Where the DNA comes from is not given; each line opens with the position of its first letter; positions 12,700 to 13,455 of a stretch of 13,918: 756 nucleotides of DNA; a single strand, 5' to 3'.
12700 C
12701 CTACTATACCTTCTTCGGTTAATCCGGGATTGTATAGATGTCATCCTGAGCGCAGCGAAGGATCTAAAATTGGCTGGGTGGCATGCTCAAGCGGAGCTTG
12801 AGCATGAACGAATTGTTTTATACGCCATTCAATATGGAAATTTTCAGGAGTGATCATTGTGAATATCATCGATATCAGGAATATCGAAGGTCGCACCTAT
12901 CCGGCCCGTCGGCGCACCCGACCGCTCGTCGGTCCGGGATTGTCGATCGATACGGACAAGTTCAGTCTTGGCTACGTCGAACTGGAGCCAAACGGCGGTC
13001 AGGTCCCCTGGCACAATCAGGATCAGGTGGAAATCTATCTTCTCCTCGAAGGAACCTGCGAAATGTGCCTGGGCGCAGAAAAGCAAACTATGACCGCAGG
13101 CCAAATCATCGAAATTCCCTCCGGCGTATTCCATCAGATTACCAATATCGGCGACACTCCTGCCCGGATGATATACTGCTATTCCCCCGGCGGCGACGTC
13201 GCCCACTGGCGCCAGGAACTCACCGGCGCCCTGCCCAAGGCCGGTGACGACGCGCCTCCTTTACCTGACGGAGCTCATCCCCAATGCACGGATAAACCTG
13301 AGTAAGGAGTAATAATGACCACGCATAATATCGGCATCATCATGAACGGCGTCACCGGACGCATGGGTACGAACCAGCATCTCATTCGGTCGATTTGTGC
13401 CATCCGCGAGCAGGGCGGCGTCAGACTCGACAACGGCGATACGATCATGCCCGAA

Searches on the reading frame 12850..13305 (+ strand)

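Call 3: search_protein_families(library=pfam, proteins=[window:12850-13305:+], max_evalue=0.01)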
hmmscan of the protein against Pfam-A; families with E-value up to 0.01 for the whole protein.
window:12850-13305:+ (151 aa): 6 families
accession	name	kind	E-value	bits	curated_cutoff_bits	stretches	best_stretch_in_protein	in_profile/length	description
PF07883.17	Cupin_2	-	1e-15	57.6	27.2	1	42-108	2-67/70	Cupin domain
PF00190.28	Cupin_1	-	3e-05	24.1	22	1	42-112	37-114/151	Cupin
PF02311.25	AraC_binding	-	6.5e-05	23.1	21.1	1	52-137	16-99/135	AraC-like ligand binding domain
PF11699.14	CENP-C_C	-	0.0001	22.9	29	1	34-109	8-83/85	Mif2/CENP-C like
PF01050.24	MannoseP_isomer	-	0.00029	21.5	23.6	1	36-109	26-99/116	Mannose-6-phosphate isomerase C-terminal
PF16867.11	DMSP_lyase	-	0.00041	20.6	27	1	26-104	83-159/162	Dimethlysulfonioproprionate lyase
